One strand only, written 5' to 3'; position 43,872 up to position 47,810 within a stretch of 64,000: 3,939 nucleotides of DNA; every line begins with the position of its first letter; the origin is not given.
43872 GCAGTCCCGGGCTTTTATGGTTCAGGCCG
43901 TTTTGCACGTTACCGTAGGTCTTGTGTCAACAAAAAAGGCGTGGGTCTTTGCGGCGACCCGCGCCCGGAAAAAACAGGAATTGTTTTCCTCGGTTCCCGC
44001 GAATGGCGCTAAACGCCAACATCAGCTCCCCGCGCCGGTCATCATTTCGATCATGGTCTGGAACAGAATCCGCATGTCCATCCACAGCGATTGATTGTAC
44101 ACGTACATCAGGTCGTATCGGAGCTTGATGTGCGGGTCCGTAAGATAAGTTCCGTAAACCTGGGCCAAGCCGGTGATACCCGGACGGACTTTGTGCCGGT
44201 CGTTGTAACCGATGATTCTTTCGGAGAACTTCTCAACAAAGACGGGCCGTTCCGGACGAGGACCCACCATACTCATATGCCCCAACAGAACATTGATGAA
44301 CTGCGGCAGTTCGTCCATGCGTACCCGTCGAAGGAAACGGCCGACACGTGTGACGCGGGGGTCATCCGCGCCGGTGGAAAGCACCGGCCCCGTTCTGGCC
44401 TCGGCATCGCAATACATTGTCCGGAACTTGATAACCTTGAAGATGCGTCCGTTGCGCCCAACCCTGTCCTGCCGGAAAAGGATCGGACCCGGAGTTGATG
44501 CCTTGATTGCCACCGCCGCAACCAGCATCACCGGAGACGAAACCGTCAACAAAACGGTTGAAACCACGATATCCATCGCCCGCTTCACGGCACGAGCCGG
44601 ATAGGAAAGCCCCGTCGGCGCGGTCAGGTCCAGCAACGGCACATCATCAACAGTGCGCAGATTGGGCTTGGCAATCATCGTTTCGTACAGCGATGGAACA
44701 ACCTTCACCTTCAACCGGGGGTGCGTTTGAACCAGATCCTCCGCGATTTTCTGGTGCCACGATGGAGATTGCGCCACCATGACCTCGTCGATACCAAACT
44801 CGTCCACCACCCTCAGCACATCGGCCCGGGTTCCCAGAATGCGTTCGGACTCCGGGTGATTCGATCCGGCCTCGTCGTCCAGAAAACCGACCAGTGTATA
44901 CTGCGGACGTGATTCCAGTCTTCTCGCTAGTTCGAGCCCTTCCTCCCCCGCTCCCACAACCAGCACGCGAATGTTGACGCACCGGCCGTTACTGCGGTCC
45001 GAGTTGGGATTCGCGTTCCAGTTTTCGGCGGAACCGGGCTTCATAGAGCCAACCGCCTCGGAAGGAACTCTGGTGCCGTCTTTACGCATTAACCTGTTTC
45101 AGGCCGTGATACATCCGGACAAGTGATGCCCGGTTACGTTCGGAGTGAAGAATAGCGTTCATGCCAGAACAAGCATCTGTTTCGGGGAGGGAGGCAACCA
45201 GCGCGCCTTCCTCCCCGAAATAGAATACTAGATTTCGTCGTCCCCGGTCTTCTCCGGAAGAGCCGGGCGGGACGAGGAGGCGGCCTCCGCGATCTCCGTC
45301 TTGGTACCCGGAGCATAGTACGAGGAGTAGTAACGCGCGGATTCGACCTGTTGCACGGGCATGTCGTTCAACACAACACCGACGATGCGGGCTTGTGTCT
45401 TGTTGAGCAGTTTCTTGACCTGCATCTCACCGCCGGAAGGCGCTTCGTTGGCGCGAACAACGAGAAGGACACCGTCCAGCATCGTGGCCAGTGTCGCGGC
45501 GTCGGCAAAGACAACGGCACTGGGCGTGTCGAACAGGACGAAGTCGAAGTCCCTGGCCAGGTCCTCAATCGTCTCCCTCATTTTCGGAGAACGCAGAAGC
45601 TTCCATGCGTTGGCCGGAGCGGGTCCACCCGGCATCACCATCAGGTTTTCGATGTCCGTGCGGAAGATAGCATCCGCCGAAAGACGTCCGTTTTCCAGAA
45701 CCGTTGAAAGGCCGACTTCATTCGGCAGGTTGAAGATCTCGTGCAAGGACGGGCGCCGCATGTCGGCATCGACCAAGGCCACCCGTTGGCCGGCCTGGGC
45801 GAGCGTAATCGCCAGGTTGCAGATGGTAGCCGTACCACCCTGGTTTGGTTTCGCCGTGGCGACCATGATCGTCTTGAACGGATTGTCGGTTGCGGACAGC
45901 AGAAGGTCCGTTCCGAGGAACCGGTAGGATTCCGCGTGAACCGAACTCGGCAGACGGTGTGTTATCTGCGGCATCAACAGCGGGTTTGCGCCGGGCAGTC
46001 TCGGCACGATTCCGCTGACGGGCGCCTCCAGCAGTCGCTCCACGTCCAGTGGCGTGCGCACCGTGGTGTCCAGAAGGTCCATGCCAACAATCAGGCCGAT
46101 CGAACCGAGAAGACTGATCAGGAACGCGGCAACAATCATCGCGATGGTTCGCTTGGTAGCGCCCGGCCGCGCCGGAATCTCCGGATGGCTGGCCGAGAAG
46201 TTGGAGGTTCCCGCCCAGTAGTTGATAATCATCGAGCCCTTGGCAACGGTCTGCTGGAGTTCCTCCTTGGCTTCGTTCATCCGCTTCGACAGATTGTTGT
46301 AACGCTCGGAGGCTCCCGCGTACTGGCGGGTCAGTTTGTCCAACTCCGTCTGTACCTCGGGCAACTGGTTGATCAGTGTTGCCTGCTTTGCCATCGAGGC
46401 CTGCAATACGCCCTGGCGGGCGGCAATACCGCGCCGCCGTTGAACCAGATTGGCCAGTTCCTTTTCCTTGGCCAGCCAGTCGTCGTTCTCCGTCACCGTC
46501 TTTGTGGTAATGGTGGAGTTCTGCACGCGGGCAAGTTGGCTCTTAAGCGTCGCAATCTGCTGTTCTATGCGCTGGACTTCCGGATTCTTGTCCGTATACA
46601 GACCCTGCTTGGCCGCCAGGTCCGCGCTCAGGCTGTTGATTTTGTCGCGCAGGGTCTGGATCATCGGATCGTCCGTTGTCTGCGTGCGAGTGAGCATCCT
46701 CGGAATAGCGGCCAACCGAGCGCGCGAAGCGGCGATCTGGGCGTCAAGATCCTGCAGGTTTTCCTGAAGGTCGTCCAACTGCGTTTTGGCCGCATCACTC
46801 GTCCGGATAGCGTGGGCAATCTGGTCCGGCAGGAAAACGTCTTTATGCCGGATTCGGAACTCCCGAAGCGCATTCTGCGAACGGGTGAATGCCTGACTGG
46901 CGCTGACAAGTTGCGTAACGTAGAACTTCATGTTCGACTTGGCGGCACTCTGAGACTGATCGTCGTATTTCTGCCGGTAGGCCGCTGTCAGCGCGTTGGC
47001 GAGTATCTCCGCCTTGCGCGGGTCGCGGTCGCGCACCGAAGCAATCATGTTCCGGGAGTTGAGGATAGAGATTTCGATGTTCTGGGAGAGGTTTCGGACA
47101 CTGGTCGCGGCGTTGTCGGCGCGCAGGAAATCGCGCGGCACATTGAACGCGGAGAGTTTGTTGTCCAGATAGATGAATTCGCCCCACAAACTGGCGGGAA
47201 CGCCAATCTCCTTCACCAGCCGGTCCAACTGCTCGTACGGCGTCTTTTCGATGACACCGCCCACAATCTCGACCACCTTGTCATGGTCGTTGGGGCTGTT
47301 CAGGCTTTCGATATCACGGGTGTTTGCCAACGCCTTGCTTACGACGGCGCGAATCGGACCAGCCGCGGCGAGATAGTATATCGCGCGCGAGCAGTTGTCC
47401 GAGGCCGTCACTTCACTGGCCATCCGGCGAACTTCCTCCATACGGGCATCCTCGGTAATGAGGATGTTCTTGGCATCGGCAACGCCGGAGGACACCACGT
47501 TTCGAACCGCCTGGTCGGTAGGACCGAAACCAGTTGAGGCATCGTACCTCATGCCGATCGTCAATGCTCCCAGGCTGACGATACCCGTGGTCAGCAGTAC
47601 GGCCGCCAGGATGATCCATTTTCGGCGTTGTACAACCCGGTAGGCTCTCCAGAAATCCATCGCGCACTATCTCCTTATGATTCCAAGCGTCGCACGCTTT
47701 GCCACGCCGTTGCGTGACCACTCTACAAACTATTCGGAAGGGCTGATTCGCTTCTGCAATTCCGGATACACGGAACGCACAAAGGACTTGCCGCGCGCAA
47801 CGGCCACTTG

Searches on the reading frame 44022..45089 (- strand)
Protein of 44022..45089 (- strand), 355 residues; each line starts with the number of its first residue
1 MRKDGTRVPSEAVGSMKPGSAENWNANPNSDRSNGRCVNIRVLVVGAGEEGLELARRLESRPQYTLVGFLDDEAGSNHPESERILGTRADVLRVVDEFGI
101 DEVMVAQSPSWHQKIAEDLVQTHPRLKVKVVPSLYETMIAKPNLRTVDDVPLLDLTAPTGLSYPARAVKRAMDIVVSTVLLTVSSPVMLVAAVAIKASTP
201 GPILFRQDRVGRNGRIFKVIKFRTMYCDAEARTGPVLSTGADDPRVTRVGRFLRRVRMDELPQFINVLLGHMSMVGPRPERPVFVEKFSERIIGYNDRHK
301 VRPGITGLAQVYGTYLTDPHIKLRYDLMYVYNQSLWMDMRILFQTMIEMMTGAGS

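Call 8: search_protein_families(library=pfam, proteins=[window:44022-45089:-], max_evalue=0.001)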
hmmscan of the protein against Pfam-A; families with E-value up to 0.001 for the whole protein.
window:44022-45089:- (355 aa): 2 families
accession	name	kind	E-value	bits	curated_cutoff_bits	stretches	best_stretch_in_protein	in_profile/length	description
PF02397.22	Bac_transf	-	2.8e-66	222.9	27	1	169-350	1-178/179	Bacterial sugar transferase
PF13727.12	CoA_binding_3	-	0.00014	22.4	25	1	41-115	80-157/175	CoA-binding domain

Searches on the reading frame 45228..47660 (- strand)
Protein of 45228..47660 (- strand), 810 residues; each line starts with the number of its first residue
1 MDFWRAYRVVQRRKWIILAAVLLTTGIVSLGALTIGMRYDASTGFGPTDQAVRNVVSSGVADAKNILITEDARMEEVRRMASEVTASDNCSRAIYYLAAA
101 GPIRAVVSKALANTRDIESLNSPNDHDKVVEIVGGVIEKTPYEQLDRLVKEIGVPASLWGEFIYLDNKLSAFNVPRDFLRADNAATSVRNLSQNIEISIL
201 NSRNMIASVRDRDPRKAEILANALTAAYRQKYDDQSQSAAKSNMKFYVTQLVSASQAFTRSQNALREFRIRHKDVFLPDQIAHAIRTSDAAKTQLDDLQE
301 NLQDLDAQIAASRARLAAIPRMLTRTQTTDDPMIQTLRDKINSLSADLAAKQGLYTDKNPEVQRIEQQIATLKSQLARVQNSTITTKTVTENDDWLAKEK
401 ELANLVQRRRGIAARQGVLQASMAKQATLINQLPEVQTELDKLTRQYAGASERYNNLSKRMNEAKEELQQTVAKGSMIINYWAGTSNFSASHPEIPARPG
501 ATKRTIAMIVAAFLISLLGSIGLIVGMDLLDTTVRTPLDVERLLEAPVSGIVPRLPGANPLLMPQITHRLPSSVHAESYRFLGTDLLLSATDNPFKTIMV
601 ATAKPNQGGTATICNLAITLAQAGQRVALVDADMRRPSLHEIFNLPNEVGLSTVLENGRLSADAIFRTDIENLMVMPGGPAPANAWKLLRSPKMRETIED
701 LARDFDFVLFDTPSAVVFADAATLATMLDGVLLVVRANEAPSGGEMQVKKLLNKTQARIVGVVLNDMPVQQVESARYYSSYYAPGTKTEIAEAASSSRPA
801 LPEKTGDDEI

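Call 8: search_protein_families(library=pfam, proteins=[window:45228-47660:-], max_evalue=0.001)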
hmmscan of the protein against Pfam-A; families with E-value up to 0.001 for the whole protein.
window:45228-47660:- (810 aa): 5 families
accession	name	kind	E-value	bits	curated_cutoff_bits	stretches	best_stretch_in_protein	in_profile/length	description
PF13614.12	AAA_31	-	7.1e-11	42.8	27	1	596-757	2-169/177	AAA domain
PF10609.15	ParA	-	6.6e-09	36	27.1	1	596-792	4-199/246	NUBPL iron-transfer P-loop NTPase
PF09140.17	MipZ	-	4.5e-06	26.6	20.7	1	597-714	2-109/262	ATPase MipZ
PF01656.29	CbiA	-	2.7e-05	24.6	25.4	1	598-767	1-83/125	CobQ/CobB/MinD/ParA nucleotide binding domain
PF06564.18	CBP_BcsQ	-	0.00014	21.9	21.3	1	606-740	12-150/234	Cellulose biosynthesis protein BcsQ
